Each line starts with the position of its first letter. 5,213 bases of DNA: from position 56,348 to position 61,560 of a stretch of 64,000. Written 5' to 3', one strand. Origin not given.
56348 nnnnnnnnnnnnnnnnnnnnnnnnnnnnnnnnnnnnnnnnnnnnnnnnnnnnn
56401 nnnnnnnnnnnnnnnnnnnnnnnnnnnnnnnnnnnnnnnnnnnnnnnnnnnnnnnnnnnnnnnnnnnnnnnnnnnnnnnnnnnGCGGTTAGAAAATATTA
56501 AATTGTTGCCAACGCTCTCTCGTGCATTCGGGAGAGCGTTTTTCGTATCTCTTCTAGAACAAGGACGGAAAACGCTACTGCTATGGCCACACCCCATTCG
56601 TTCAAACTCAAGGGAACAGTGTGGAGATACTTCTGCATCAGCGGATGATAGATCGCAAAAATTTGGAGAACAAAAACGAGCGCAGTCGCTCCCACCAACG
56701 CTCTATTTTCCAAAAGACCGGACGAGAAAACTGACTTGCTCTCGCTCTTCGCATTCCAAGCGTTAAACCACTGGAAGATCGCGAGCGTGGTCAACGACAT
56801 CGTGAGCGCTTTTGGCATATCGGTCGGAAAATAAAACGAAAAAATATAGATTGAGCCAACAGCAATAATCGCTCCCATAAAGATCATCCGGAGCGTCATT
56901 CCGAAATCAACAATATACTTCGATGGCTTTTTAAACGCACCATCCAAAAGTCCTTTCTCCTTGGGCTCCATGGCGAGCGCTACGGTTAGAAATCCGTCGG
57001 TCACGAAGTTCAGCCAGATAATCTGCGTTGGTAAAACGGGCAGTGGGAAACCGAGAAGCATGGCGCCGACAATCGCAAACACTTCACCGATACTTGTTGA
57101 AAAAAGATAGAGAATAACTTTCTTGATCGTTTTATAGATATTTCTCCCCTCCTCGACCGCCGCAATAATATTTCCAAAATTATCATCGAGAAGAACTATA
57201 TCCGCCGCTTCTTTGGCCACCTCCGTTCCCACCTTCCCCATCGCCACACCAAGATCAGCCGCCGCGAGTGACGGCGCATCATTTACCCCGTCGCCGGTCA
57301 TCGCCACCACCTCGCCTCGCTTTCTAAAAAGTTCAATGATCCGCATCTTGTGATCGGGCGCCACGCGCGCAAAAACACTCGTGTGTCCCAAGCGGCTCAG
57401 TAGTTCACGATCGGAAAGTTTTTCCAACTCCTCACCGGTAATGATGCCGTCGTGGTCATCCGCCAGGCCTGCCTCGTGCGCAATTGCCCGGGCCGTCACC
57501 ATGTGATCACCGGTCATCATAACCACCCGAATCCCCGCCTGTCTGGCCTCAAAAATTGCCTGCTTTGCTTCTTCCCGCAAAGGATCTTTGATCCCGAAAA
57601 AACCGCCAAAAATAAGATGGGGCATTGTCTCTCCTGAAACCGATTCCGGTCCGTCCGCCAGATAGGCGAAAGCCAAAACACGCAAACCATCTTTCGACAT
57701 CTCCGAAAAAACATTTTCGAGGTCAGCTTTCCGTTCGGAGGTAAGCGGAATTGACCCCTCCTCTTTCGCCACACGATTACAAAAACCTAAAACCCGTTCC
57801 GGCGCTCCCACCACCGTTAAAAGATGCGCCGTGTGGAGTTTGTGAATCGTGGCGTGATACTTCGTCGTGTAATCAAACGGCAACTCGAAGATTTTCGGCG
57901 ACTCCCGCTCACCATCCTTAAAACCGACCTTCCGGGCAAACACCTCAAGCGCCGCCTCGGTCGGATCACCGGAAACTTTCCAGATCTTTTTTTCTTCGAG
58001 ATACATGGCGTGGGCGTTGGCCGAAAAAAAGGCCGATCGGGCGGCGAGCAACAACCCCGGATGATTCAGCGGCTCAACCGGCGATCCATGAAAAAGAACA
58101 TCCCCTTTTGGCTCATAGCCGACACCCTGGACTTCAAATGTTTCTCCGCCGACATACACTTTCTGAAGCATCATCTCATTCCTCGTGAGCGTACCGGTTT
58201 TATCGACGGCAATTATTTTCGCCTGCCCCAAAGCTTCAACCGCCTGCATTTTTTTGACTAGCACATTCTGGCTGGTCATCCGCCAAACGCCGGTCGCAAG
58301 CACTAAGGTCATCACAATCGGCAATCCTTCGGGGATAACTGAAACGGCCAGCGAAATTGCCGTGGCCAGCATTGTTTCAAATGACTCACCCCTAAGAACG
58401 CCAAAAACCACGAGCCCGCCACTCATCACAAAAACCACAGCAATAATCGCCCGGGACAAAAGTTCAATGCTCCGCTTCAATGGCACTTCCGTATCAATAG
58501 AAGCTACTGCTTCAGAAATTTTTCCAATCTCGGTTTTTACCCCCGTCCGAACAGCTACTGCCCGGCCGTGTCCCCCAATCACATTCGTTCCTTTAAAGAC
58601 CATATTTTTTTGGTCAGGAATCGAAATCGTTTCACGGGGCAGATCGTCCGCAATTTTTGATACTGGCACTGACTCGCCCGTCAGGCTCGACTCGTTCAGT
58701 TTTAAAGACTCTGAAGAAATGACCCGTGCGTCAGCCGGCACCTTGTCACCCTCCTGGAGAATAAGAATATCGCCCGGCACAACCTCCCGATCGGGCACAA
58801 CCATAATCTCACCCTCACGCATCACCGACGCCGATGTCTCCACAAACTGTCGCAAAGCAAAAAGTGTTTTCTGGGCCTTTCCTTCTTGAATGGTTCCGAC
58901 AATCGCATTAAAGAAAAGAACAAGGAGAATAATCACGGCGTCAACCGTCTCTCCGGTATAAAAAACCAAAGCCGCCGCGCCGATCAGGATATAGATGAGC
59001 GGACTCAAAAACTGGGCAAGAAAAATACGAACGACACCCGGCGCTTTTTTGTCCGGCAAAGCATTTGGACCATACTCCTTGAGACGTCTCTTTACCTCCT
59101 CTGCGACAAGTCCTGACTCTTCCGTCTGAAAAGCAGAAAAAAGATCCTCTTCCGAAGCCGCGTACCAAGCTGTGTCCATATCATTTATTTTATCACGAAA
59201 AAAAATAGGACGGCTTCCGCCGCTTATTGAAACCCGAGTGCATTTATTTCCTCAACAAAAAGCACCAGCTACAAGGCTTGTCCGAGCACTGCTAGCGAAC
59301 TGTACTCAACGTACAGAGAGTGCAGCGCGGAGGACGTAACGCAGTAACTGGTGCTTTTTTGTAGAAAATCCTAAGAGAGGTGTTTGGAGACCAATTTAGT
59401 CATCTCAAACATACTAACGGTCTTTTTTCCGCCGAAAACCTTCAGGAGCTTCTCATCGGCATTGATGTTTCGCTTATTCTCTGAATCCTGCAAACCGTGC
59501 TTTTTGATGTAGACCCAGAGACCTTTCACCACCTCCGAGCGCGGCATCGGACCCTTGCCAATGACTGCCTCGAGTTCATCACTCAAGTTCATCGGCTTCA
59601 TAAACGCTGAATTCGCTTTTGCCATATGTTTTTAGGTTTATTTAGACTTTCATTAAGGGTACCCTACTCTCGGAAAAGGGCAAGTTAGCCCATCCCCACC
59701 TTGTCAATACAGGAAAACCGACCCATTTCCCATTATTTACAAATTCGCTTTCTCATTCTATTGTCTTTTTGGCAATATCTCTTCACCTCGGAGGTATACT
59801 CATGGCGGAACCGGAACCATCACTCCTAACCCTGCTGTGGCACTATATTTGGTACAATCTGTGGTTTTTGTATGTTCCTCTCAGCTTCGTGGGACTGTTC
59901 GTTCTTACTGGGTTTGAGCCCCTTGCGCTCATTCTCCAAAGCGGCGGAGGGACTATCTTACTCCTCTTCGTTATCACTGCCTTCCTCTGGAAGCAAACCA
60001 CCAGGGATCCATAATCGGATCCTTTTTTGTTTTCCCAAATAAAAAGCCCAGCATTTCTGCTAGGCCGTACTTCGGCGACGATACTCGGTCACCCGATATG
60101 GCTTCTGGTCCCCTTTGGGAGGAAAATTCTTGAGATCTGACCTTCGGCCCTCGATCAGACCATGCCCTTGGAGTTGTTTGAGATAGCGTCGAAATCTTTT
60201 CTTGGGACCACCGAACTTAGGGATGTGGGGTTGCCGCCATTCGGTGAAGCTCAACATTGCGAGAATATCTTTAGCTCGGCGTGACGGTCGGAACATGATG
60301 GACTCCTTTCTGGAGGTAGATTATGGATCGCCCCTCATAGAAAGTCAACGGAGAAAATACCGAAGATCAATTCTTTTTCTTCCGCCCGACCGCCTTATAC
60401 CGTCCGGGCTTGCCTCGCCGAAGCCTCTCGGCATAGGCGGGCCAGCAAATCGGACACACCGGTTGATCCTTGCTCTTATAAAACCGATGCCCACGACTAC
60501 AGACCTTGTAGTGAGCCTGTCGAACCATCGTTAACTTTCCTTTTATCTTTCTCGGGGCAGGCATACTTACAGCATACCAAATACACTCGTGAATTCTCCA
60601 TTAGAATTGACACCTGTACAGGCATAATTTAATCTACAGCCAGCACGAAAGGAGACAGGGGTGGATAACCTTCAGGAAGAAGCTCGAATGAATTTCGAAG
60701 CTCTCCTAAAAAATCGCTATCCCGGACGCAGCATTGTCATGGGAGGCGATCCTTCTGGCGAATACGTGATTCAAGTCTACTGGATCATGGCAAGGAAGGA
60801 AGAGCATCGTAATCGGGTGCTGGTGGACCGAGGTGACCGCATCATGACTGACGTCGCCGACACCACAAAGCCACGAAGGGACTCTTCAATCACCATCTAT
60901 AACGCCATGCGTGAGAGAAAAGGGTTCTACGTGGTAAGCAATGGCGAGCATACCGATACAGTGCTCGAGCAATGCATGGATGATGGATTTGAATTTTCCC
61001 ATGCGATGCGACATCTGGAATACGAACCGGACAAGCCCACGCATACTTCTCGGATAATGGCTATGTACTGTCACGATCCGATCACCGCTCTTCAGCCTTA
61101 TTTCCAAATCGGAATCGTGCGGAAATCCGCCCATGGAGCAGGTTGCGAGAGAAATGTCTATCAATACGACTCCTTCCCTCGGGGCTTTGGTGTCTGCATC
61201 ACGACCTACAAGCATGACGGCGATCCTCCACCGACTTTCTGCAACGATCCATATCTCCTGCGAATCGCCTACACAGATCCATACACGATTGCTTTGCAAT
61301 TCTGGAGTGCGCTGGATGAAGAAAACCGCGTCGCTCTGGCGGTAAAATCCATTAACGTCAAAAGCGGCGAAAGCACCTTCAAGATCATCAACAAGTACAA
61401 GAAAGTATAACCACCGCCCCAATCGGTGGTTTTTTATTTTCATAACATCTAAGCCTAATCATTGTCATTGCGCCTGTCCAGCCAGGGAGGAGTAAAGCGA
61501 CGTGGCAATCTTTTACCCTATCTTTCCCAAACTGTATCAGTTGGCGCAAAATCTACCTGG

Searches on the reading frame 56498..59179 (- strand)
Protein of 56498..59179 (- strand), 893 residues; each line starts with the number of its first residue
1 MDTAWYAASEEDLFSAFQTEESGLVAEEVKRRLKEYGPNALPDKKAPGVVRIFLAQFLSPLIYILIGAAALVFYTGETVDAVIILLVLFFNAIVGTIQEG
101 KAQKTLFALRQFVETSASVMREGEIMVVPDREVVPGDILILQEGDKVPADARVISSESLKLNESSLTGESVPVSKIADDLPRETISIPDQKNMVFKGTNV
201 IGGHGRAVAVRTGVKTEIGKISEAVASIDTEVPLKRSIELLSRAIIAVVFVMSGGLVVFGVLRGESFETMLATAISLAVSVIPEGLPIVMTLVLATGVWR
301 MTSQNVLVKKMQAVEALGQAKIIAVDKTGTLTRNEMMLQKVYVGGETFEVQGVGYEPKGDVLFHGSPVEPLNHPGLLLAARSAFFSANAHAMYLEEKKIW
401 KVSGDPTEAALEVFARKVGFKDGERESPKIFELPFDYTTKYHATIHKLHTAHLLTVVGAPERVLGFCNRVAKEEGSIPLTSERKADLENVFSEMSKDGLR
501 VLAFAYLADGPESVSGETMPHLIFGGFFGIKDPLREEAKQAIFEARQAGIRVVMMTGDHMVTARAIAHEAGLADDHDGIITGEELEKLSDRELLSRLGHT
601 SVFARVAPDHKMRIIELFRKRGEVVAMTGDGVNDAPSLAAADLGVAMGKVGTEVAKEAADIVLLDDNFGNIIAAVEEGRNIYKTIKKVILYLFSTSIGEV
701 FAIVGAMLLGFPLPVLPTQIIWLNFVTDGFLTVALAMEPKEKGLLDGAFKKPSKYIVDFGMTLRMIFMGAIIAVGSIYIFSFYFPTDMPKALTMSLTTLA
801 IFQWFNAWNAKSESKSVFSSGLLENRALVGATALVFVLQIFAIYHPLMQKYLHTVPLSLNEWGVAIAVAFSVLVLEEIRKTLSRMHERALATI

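Call 11: search_protein_families(library=pfam, proteins=[window:56498-59179:-], max_evalue=0.001)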
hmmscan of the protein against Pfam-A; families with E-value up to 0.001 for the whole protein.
window:56498-59179:- (893 aa): 7 families
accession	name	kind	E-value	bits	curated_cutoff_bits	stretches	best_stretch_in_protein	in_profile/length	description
PF00122.25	E1-E2_ATPase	-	2.1e-46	158.1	28.1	1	114-302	4-179/181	E1-E2 ATPase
PF00689.26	Cation_ATPase_C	-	9.5e-45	152.9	27.3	1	712-881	1-174/175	Cation transporting ATPase, C-terminus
PF00702.32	Hydrolase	-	1.4e-20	74.9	26.4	1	321-642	2-191/191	haloacid dehalogenase-like hydrolase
PF00690.31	Cation_ATPase_N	-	2.3e-18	66.1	20.4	1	5-71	1-68/69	Cation transporter/ATPase, N-terminus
PF13246.12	Cation_ATPase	-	2.2e-16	60.1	21.7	1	393-469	10-90/91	Cation transport ATPase (P-type)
PF08282.18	Hydrolase_3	-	6.1e-06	26.6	20.9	0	622-667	203-247/255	haloacid dehalogenase-like hydrolase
PF12710.13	HAD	-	0.00026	21.9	27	1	534-638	86-188/189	haloacid dehalogenase-like hydrolase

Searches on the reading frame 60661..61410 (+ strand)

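Call 19: search_protein_families(library=pfam, proteins=[window:60661-61410:+], max_evalue=0.001)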
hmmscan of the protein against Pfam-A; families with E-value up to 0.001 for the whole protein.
window:60661-61410:+ (249 aa): 1 family
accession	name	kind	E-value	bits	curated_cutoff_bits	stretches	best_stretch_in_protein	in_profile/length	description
PF07826.16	IMP_cyclohyd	-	7.6e-32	110.9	28.1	1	20-232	1-189/192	IMP cyclohydrolase-like protein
